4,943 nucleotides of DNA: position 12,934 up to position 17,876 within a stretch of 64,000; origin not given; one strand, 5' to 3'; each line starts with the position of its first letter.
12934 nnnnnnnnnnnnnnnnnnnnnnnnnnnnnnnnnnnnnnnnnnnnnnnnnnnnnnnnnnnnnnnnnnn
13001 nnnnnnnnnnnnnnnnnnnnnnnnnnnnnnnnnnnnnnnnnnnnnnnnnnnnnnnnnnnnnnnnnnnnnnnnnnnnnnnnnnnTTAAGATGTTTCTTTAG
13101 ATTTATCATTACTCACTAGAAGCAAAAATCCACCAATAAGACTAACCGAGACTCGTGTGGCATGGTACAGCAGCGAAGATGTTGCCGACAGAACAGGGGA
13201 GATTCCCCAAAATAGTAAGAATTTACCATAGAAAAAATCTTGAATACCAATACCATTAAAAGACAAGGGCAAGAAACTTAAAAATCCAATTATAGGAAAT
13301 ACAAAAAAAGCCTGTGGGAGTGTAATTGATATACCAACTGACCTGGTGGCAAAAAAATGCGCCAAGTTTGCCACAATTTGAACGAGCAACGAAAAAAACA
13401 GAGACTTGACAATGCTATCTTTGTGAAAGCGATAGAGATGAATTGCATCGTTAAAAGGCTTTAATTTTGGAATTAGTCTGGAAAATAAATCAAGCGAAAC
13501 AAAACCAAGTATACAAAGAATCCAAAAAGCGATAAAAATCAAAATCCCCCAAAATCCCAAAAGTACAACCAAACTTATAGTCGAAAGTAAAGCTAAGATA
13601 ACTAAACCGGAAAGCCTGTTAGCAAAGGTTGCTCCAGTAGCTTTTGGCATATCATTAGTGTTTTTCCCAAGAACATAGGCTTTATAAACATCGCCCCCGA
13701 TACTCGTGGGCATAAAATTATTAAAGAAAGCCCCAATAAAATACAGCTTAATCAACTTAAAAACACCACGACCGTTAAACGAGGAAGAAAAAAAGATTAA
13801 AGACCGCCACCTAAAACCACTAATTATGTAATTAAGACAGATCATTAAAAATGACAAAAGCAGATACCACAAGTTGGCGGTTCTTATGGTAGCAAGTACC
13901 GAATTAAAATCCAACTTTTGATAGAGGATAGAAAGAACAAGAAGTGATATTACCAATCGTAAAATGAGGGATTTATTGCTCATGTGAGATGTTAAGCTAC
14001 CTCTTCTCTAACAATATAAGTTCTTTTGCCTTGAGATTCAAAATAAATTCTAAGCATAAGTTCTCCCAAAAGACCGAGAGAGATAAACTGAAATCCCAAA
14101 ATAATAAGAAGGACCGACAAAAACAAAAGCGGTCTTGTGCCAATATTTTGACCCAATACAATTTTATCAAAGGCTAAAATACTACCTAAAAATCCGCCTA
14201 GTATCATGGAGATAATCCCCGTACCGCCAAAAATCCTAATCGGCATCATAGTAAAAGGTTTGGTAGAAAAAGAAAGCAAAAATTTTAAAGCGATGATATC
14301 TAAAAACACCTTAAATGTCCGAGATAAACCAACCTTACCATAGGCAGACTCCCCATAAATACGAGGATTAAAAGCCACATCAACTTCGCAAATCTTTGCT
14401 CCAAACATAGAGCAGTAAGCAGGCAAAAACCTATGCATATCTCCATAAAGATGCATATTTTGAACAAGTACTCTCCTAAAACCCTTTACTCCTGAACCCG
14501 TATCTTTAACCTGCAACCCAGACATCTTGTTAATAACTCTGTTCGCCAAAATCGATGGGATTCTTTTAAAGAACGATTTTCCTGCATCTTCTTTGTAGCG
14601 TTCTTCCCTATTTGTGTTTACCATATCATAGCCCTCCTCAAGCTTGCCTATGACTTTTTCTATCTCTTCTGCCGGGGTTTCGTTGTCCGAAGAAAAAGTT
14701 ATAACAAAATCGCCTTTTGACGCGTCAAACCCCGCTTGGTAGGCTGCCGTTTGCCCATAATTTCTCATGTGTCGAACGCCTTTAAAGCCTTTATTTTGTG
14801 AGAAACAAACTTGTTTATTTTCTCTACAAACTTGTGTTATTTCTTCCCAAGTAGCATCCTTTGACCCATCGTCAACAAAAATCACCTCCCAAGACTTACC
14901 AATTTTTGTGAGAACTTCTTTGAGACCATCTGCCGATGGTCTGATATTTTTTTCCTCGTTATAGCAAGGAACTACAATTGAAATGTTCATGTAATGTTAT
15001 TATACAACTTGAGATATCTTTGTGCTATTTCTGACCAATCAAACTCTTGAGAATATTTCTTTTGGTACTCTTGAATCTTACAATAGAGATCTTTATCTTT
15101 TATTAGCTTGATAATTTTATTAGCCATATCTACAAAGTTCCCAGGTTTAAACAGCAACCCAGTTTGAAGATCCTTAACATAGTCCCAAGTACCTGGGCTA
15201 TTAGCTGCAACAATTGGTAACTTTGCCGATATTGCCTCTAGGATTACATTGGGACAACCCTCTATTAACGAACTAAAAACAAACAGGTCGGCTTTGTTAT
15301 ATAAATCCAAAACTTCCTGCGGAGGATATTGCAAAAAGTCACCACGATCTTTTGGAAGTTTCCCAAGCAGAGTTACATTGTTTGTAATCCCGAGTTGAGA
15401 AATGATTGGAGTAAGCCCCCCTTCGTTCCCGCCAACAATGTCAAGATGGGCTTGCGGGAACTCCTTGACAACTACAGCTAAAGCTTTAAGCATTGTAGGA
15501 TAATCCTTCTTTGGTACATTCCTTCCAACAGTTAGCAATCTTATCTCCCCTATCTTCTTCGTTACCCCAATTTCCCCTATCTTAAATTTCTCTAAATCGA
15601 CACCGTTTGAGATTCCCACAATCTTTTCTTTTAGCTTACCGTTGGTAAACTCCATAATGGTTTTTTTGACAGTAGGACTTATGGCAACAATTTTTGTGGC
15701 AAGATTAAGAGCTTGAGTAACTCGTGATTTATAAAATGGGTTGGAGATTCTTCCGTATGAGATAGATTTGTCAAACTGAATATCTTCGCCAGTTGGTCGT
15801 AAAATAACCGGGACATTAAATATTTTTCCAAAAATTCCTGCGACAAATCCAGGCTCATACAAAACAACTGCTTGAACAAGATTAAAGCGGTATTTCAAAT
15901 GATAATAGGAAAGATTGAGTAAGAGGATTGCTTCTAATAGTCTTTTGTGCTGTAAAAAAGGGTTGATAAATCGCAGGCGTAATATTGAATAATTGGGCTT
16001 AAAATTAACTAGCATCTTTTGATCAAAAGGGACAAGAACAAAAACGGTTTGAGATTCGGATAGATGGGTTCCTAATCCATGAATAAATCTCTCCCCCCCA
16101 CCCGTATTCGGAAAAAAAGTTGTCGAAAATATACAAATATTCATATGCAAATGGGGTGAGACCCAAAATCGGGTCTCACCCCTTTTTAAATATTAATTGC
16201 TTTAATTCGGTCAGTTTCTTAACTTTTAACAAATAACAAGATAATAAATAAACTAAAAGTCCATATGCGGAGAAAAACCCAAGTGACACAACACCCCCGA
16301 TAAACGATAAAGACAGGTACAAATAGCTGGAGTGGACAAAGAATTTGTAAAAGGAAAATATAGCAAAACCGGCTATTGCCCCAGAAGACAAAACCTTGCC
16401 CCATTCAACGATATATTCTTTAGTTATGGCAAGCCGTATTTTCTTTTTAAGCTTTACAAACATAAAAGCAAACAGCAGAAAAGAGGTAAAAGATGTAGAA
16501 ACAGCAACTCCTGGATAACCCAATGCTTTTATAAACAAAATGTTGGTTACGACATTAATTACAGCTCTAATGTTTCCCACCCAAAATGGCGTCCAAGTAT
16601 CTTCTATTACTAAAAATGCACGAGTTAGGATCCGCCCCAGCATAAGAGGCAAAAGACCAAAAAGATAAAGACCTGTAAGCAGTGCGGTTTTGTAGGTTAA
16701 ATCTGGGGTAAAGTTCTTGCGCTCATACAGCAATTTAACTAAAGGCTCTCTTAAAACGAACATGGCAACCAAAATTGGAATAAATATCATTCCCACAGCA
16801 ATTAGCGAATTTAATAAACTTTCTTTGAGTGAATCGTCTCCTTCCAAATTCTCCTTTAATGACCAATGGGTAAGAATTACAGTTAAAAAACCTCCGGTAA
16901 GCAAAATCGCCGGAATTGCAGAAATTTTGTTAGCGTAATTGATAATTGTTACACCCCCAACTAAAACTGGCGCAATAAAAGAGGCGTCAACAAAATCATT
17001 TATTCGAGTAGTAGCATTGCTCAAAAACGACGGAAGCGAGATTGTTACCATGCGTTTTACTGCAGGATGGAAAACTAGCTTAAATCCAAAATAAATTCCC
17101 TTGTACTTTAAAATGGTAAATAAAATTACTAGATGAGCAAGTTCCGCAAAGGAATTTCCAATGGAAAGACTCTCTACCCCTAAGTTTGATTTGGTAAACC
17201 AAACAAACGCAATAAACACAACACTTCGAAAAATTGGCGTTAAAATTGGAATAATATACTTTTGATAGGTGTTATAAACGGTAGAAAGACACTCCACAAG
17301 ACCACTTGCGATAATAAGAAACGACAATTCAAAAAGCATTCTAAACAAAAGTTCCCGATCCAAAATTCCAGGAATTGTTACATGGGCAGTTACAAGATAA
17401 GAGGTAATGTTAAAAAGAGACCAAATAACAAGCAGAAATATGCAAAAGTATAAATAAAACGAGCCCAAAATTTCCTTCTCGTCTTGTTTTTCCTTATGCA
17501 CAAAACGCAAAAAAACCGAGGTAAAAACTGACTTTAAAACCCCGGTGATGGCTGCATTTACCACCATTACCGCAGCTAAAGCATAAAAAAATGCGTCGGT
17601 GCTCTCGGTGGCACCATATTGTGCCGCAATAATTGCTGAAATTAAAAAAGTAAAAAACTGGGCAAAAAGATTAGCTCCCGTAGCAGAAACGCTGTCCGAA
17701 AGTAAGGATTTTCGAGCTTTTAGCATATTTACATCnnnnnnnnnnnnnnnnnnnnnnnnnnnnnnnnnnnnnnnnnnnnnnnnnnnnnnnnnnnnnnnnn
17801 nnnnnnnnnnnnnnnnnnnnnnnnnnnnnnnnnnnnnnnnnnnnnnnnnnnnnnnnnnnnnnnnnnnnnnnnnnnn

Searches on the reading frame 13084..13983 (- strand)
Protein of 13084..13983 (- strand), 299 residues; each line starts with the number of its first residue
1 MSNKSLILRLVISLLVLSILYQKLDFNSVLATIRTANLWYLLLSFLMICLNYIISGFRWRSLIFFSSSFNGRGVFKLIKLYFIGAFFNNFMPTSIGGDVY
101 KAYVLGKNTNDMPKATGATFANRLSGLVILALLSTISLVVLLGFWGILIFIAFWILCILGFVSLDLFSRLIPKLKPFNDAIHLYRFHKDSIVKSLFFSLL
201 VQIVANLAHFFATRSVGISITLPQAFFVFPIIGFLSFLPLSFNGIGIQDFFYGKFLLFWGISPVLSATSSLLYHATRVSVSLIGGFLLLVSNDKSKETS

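Call 35: search_protein_families(library=pfam, proteins=[window:13084-13983:-], max_evalue=0.0001)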
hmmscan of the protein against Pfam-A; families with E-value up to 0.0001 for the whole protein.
window:13084-13983:- (299 aa): 1 family
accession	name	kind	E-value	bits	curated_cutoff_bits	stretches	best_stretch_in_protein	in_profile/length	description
PF03706.18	LPG_synthase_TM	-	1.8e-34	120.1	33.4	1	7-284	2-302/302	Lysylphosphatidylglycerol synthase TM region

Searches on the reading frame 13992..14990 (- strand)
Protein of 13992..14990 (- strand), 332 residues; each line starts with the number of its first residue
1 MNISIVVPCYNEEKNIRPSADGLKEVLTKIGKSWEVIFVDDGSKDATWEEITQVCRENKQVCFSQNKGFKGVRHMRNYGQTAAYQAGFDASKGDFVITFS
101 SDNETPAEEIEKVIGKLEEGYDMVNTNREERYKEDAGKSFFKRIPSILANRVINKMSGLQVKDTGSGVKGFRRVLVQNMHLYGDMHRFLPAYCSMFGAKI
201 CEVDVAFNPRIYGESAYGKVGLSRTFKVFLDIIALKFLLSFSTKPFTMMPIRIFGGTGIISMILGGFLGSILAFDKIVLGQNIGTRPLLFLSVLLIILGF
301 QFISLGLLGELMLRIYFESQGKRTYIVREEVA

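Call 34: search_protein_families(library=pfam, proteins=[window:13992-14990:-], max_evalue=0.0001)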
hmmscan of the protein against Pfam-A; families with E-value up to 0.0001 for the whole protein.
window:13992-14990:- (332 aa): 2 families
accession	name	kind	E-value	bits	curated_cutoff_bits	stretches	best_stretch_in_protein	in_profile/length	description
PF00535.33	Glycos_transf_2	-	1.5e-28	100.3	23.3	1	4-176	1-164/168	Glycosyl transferase family 2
PF10111.15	Glyco_tranf_2_2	-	1e-06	28.9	27.3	1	4-114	1-103/276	Glycosyltransferase like family 2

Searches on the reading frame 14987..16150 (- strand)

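Call 34: search_protein_families(library=pfam, proteins=[window:14987-16150:-], max_evalue=0.0001)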
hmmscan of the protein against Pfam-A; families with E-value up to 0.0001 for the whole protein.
window:14987-16150:- (387 aa): 4 families
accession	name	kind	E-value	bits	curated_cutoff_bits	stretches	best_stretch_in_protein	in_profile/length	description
PF00534.26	Glycos_transf_1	-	5.3e-29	101.4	26.4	1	201-365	14-171/172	Glycosyl transferases group 1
PF13692.12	Glyco_trans_1_4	-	1.5e-24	87.3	27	1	204-352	3-142/142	Glycosyl transferases group 1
PF13439.12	Glyco_transf_4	-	9.6e-09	35.9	28.5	1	17-188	2-170/170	Glycosyltransferase Family 4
PF20706.3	GT4-conflict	-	1.3e-05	24.8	26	1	149-328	145-323/385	Family 4 Glycosyltransferase in conflict systems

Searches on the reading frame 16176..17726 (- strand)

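Call 34: search_protein_families(library=pfam, proteins=[window:16176-17726:-], max_evalue=0.0001)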
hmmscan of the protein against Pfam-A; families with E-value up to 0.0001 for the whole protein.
window:16176-17726:- (516 aa): 1 family
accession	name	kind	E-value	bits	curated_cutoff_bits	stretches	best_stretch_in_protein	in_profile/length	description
PF03023.19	MurJ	-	4.9e-48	164.3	27.4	1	33-470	1-448/451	Lipid II flippase MurJ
